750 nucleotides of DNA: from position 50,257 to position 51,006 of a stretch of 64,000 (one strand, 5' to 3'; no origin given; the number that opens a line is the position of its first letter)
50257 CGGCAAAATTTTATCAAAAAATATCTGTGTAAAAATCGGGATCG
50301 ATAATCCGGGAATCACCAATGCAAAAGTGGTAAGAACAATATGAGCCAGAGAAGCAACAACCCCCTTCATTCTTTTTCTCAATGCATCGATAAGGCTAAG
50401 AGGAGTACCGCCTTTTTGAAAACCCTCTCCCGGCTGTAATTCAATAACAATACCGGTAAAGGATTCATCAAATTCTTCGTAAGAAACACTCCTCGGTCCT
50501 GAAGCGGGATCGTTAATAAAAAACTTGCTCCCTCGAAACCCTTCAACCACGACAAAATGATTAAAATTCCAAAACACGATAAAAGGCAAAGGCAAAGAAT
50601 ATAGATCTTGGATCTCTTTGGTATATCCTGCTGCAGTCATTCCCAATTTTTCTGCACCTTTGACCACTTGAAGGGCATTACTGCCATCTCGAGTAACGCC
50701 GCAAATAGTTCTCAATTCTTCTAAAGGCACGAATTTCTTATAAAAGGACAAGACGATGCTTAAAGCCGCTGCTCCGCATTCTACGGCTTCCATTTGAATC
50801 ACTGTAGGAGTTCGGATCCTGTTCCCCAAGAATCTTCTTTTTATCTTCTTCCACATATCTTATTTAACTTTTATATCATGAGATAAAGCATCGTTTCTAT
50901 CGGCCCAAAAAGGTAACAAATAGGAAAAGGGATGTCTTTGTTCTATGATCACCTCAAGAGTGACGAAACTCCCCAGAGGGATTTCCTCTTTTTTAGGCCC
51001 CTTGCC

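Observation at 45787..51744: Orphan peptide exporter: intact C39 protease but no double-glycine cargo or maturase in the window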

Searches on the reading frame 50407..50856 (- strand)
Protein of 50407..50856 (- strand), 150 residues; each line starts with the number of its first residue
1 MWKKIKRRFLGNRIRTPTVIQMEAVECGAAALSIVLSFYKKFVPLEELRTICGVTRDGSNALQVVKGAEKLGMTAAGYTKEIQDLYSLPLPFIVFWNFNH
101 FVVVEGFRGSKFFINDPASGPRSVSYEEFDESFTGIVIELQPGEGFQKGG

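Call 26: search_solved_structures(query=window:50407-50856:-, max_evalue=0.001, show_alignments=4)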
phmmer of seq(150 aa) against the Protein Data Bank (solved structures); distinct sequences matched with E-value up to 0.001: 12.
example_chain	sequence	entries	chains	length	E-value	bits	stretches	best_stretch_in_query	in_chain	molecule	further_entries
6mpz_A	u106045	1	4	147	3.8e-44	153.3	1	10-145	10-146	Double Glycine Motif Protease domain from AMS/PCAT Transporter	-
8vp3_A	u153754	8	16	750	4.6e-15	59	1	18-149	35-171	ABC-type bacteriocin transporter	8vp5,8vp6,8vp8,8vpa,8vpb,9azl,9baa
4ry2_A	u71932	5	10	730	4.9e-15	58.9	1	18-149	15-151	ABC-type bacteriocin transporter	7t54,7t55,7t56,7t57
4s0f_A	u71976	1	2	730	4.9e-15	58.9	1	18-149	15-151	ABC-type bacteriocin transporter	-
7n87_A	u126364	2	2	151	5.8e-15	58.6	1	18-149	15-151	ABC-type bacteriocin transporter | Peptidase C39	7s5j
8vp9_A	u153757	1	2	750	7.4e-14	55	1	17-149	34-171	ABC-type bacteriocin transporter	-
6v9z_A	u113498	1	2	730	8.9e-14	54.8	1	19-149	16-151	ABC-type bacteriocin transporter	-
8hf4_A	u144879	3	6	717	1.2e-11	47.9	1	17-146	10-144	Transport/processing ATP-binding protein ComA | Competence factor transporting ATP-binding protein/permease ComA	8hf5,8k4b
8hf7_A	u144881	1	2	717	1.2e-11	47.9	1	17-146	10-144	Competence factor transporting ATP-binding protein/permease ComA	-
8hf6_A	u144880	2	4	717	1.2e-11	47.9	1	17-146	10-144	Competence factor transporting ATP-binding protein/permease ComA | Transport/processing ATP-binding protein ComA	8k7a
3k8u_A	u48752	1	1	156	2.7e-10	43.5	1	19-146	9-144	Putative ABC transporter, ATP-binding protein ComA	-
5xe8_A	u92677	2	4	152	3.2e-10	43.3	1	19-146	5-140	Putative ABC transporter, ATP-binding protein ComA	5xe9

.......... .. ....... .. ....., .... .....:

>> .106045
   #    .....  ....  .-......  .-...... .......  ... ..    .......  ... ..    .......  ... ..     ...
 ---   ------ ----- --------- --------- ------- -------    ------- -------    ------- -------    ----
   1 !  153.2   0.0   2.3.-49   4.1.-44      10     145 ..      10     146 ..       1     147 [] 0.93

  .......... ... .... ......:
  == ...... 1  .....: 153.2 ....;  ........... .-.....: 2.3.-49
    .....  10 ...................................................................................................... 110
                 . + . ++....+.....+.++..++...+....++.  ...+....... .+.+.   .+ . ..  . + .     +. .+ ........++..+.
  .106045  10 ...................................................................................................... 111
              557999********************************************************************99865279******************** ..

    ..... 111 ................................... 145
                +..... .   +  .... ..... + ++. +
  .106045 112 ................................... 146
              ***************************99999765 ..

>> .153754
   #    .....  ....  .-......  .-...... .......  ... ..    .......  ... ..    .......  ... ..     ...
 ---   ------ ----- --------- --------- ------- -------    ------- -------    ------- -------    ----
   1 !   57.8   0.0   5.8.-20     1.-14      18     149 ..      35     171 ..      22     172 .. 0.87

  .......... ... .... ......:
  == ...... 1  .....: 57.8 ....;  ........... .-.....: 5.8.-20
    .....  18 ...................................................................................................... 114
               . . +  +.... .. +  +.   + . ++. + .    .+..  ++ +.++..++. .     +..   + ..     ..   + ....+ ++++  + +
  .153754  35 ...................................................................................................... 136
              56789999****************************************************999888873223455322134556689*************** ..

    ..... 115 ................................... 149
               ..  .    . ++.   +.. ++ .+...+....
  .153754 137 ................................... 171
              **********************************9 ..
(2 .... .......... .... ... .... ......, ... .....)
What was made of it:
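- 50422..50814 (-): C39 protease domain (residues about 15-145) with Gln21, Cys27, His100 and Asp116. phmmer against PDB gives LahT150 (6MPZ) as best match, E 3.8e-44, with the catalytic residues aligned (call 26).
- The catalytic C39 domain is intact and very similar to a double-glycine leader protease (call 26).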
